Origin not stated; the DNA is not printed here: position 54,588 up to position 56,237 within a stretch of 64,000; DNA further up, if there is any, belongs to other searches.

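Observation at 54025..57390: Orphan T7SS-style module: WXG/EspC-like protein, T7SS-signal-like protein with a glycine-zipper membrane C-terminus, and a coupled partner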

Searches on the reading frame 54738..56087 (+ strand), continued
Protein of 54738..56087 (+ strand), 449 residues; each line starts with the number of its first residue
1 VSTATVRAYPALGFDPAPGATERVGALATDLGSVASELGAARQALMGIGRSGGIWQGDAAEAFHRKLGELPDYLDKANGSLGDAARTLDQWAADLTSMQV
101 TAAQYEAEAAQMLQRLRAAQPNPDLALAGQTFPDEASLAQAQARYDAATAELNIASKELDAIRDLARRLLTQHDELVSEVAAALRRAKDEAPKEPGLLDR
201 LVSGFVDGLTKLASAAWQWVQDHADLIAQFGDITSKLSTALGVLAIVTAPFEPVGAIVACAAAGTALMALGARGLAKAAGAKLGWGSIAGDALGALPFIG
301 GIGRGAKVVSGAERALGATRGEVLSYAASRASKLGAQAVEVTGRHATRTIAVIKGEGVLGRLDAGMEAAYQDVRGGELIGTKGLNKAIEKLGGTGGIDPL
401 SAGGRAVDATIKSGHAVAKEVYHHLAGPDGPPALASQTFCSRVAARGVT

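Call 28: search_protein_families(library=pfam, proteins=[L040:6038-9442:+, L014:12491-16543:+, L005:11266-12159:+, L007:10396-11085:-, L005:1974-3011:+, L046:18108-18752:+, L040:13817-14158:+, L040:13370-13726:+, L040:11328-12038:-, L040:12253-12852:+], max_evalue=0.01)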
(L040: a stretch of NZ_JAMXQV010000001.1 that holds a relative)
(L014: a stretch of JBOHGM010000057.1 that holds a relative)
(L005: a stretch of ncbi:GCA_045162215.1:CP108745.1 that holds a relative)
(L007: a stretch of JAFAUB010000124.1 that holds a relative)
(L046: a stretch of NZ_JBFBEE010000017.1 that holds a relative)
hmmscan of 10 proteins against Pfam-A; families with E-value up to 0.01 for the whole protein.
L040:6038-9442:+ (1134 aa): 3 families
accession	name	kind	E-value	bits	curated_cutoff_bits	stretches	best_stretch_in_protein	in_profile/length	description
PF03372.29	Exo_endo_phos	-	2.8e-11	44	24.5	1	811-1102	1-225/225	Endonuclease/Exonuclease/phosphatase family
PF19580.5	Exo_endo_phos_3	-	5.3e-11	42.6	27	1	963-1080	137-251/311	Endonuclease/Exonuclease/phosphatase family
PF00932.25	LTD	-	1.4e-07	32.3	34.3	1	344-434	3-74/109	Lamin Tail Domain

L014:12491-16543:+ (1350 aa): 8 families
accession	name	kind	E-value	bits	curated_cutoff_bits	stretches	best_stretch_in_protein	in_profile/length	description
PF01580.24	FtsK_SpoIIIE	-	7.5e-86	287.6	24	3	831-1066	18-219/221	FtsK/SpoIIIE family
PF13191.12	AAA_16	-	3e-08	34.8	32.6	0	841-924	13-85/167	AAA ATPase domain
PF13401.12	AAA_22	-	5.2e-08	33.7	27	0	491-631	7-110/130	AAA domain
PF05729.18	NACHT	-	1.5e-05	25.3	26.7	0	495-619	6-98/167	NACHT domain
PF01935.23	DUF87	-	0.00029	21.4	23.2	0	475-521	13-55/220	Helicase HerA, central domain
PF13245.12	AAA_19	-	0.0021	18.7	25.1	0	492-615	14-103/134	AAA domain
PF13555.12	AAA_29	-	0.0047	17.1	27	0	852-871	22-41/61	P-loop containing region of AAA domain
PF24883.2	NPHP3_N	-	0.0057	17.3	24.8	0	845-903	15-71/164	Nephrocystin 3, N-terminal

L005:11266-12159:+ (297 aa): 0 families

L007:10396-11085:- (229 aa): 0 families

L005:1974-3011:+ (345 aa): 0 families

L046:18108-18752:+ (214 aa): 0 families

L040:13817-14158:+ (113 aa): 0 families

L040:13370-13726:+ (118 aa): 1 family
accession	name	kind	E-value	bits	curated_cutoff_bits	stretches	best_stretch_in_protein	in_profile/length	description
PF02575.21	YbaB_DNA_bd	-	3e-06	27.8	25.5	1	35-92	21-79/91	YbaB/EbfC DNA-binding family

L040:11328-12038:- (236 aa): 0 families

L040:12253-12852:+ (199 aa): 0 families

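Call 34: predict_structure(alignment_id=A2)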
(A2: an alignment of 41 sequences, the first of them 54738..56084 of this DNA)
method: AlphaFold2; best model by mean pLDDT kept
length: 449 residues; sequences in the alignment: 41
mean_pLDDT: 60.2   pTM: 0.44
mean pLDDT of the five models: 60.2, 60.2, 58.1, 57.1, 55.7
residues with pLDDT >= 90: 99; 70-90: 72; 50-70: 54; < 50: 224
segments of 3 or more residues with pLDDT < 50: 1-3, 194-318, 333-335, 340-379, 399-408, 410-427, 429-449
pLDDT, mean of each block of 10 residues (from residue 1): 68 93 81 79 74 64 70 79 87 94 98 97 95 97 97 97 98 91 77 48 37 34 40 44 40 36 44 44 40 36 29 37 54 49 38 34 31 37 56 50 45 44 41 44 40
secondary structure, 60 per line:
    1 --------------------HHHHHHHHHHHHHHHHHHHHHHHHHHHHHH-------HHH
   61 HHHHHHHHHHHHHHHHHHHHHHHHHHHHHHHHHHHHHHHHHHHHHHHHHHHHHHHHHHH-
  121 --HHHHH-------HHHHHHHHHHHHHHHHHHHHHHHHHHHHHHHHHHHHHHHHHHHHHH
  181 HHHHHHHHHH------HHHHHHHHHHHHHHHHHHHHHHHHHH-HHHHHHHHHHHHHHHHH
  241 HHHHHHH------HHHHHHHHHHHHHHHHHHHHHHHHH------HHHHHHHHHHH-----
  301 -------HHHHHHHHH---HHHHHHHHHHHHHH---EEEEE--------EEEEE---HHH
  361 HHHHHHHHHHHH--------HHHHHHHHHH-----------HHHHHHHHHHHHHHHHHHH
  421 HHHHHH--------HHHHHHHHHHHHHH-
elements in order: H21-50 H58-119 H123-127 H135-190 H197-222 H224-247 H254-278 H285-295 H308-316 H320-333 E337-341 E350-354 H358-372 H381-390 H402-426 H435-448

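Call 43: fold_search(model_id=the predicted structure, library=pdb)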
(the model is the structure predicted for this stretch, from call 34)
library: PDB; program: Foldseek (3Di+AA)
matches with E <= 10: 207; with E <= 0.001: 0
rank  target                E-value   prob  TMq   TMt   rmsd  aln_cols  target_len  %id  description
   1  5c5b_D                1.3e-01  0.98  0.23  0.26   9.7       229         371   14  Crystal Structure of Human APPL BAR-PH Heterodimer (released 2016-06-22)
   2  4h8s_B                1.3e-01  0.96  0.21  0.24   9.3       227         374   12  Crystal structure of human APPL2BARPH domain (released 2012-10-17)
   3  4h8s_C                2.5e-01  0.85  0.21  0.23  10.3       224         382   13  Crystal structure of human APPL2BARPH domain (released 2012-10-17)
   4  5c5b_B                2.7e-01  0.91  0.23  0.26   9.0       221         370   12  Crystal Structure of Human APPL BAR-PH Heterodimer (released 2016-06-22)
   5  4h8s_D                3.7e-01  0.84  0.22  0.24   9.2       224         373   12  Crystal structure of human APPL2BARPH domain (released 2012-10-17)
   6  9bqx_A                4.5e-01  0.77  0.20  0.32   8.6       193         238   13  Membrane-bound AMPH-1 tube in the presence of GTP (released 2025-05-14)
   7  4h8s_A                4.7e-01  0.80  0.22  0.24   9.3       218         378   10  Crystal structure of human APPL2BARPH domain (released 2012-10-17)
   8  8a1g_A                5.4e-01  0.97  0.24  0.44   8.1       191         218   16  Structure of the SNX1-SNX5 complex (released 2023-06-14)
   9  4atm                  5.6e-01  0.60  0.18  0.31   9.7       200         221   12  Crystal structure of the BAR domain of human Amphiphysin, isoform 1 at 1.8 Angstrom resolution featuring increased order (released 2012-05-30)
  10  2q12                  5.9e-01  0.51  0.18  0.27  16.3       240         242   10  Crystal Structure of BAR domain of APPL1 (released 2007-08-14)
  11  9jih_A                6.1e-01  0.87  0.26  0.39   8.6       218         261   14  Crystal structure of BAR domain of ACAP4 (released 2026-01-14)
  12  1wdz_A                6.7e-01  0.95  0.27  0.43   6.7       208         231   12  Crystal structure of RCB domain of IRSp53 (released 2005-06-07)
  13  2z0n                  6.7e-01  0.60  0.19  0.30  18.3       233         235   10  Crystal structure of APPL1-BAR domain (released 2008-05-13)
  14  4fzs_A                7.0e-01  0.72  0.18  0.33  11.9       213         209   14  Structure of human SNX1 BAR domain (released 2013-07-10)
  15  2q13                  7.0e-01  0.66  0.20  0.24  10.8       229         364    7  Crystal structure of BAR-PH domain of APPL1 (released 2007-08-14)
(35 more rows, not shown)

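Call 51: search_solved_structures(query=A2, max_evalue=1)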
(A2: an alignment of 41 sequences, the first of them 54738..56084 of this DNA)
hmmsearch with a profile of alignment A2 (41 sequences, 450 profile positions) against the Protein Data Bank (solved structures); distinct sequences matched with E-value up to 1: 11.
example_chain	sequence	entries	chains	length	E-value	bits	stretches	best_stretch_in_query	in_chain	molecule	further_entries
8a3k_UNK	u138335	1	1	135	0.0012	21.7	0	22-74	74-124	sc-apCC-4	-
3zbh_A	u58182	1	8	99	0.024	17.3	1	21-100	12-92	ESXA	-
4i0x_A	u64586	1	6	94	0.21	14.2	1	22-92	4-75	ESAT-6-like protein MAB_3112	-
2vs0_A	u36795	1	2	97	0.22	14.2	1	22-96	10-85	VIRULENCE FACTOR ESXA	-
2vrz_A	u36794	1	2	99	0.23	14.1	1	22-96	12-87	VIRULENCE FACTOR ESXA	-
4jzl_A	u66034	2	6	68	0.26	13.9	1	121-178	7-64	B-cell receptor-associated protein 31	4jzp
9r8g_B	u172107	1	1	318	0.35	13.5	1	205-270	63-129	DUF4123 domain-containing protein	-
8xwx_E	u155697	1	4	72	0.56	12.8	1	121-180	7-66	B-cell receptor-associated protein 31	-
4w7y_A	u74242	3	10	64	0.81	12.3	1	132-178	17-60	B-cell receptor-associated protein 29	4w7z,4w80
3rk2_C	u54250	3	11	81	0.94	12.1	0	92-160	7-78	Synaptosomal-associated protein 25 | SNAP25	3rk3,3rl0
1urq_C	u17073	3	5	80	0.97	12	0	92-161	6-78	SYNAPTOSOMAL-ASSOCIATED PROTEIN 25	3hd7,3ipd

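Call 59: search_protein_families(library=pfam, proteins=[P0028, P0030, P0070, P0060, P0075, P0073, L055:259-4860:-, L026:13276-15219:+, L046:14648-16012:+, L001:7491-8798:+], max_evalue=0.01)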
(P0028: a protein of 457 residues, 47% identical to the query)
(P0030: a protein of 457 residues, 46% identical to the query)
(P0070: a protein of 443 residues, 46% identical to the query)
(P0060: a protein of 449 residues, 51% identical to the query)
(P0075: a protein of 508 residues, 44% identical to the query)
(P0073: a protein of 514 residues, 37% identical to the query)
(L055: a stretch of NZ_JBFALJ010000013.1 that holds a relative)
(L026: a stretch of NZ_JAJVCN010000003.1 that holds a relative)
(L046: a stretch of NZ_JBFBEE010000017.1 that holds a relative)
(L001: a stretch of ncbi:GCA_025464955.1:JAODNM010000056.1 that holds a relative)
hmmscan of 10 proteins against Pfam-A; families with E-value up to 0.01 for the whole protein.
P0028 (457 aa): 5 families
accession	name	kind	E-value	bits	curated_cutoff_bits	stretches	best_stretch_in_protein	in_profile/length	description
PF21725.3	T7SS_signal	-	3.6e-11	43.9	27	1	14-190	71-241/241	Putative T7SS secretion signal domain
PF22905.2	Hydro_N_hd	-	6.3e-05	23.4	27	1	14-169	29-191/195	Hydrolase N-terminal helical domain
PF06103.16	DUF948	-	6.9e-05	23.4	37.2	0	130-181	18-69/89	Bacterial protein of unknown function (DUF948)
PF06013.18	WXG100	-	0.00073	20.2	27.3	1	15-85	5-76/86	Proteins of 100 residues with WXG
PF17107.11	SesA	-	0.00081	20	26.3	0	131-202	26-101/122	N-terminal domain on NACHT_NTPase and P-loop NTPases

P0030 (457 aa): 7 families
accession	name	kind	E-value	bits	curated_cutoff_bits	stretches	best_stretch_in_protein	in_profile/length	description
PF21725.3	T7SS_signal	-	1.4e-11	45.2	27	1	14-190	71-241/241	Putative T7SS secretion signal domain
PF22905.2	Hydro_N_hd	-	4.9e-05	23.8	27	1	14-169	29-191/195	Hydrolase N-terminal helical domain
PF25762.1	HAUS1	-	8.5e-05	22.9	40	0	132-187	108-163/236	HAUS augmin-like complex subunit 1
PF06013.18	WXG100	-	0.00011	22.9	27.3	1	15-90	5-81/86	Proteins of 100 residues with WXG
PF17107.11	SesA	-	0.0004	21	26.3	0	130-186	25-87/122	N-terminal domain on NACHT_NTPase and P-loop NTPases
PF06103.16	DUF948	-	0.00048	20.7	37.2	0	132-181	20-69/89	Bacterial protein of unknown function (DUF948)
PF11887.13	Mce4_CUP1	-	0.0035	17.4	32.6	0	54-188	48-181/222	Cholesterol uptake porter CUP1 of Mce4, putative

P0070 (443 aa): 3 families
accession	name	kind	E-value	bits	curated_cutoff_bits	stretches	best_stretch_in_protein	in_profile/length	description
PF21725.3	T7SS_signal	-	2.2e-08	34.7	27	1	28-204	71-241/241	Putative T7SS secretion signal domain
PF19220.6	Rod_CreS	-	0.001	18.6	100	1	108-198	68-157/359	Crescentin, rod domain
PF06013.18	WXG100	-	0.0097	16.6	27.3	0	33-103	9-80/86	Proteins of 100 residues with WXG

P0060 (449 aa): 5 families
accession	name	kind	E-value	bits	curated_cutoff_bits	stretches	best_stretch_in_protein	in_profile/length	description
PF21725.3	T7SS_signal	-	2.3e-10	41.2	27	1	17-193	71-241/241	Putative T7SS secretion signal domain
PF06103.16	DUF948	-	4.4e-06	27.2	37.2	0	136-183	21-68/89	Bacterial protein of unknown function (DUF948)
PF06013.18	WXG100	-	0.00029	21.5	27.3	1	19-91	6-79/86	Proteins of 100 residues with WXG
PF15742.10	DUF4686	-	0.00075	19.1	31.3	1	72-204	64-192/384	Domain of unknown function (DUF4686)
PF14362.11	DUF4407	-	0.0026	17.6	31.3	1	75-210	131-256/297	Domain of unknown function (DUF4407)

P0075 (508 aa): 1 family
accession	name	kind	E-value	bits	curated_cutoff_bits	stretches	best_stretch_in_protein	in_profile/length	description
PF21725.3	T7SS_signal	-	3.2e-07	30.9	27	1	16-192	71-241/241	Putative T7SS secretion signal domain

P0073 (514 aa): 2 families
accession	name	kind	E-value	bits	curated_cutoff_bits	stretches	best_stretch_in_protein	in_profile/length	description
PF21725.3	T7SS_signal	-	1.1e-06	29.2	27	1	36-212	71-241/241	Putative T7SS secretion signal domain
PF11887.13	Mce4_CUP1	-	0.00055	20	32.6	0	186-261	11-86/222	Cholesterol uptake porter CUP1 of Mce4, putative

L055:259-4860:- (1533 aa): 9 families
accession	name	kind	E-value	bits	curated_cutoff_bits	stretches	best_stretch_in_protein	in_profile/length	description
PF05593.20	RHS_repeat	-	1.9e-94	309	22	12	871-908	1-38/38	RHS Repeat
PF20148.4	DUF6531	-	2e-21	76.5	24.1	1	368-440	1-74/74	Domain of unknown function (DUF6531)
PF21725.3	T7SS_signal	-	7.9e-09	36.2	27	1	31-233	71-235/241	Putative T7SS secretion signal domain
PF14412.12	AHH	-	3e-08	34.1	22.3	1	1400-1506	3-109/111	A nuclease family of the HNH/ENDO VII superfamily with conserved AHH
PF03527.20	RHS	-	4.1e-07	30.2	27.9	1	1294-1321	6-33/38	RHS protein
PF25023.1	TEN_YD-shell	-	2.3e-06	26.4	50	1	1102-1366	629-866/909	Teneurin YD-shell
PF06013.18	WXG100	-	7.7e-05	23.3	27.3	1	32-103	5-75/86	Proteins of 100 residues with WXG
PF25547.1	WXG100_2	-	0.002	18.5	27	1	30-105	25-101/150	WXG100 like domain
PF08265.16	YL1_C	-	0.0092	16.2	22.6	0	1336-1355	7-26/29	YL1 nuclear protein C-terminal domain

L026:13276-15219:+ (647 aa): 1 family
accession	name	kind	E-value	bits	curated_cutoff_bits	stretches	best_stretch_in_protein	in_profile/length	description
PF21725.3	T7SS_signal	-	1.3e-33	117.3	27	1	5-188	58-241/241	Putative T7SS secretion signal domain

L046:14648-16012:+ (454 aa): 1 family
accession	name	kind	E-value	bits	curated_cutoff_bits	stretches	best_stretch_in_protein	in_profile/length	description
PF21725.3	T7SS_signal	-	4.5e-09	37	27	1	16-174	69-226/241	Putative T7SS secretion signal domain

L001:7491-8798:+ (435 aa): 0 families
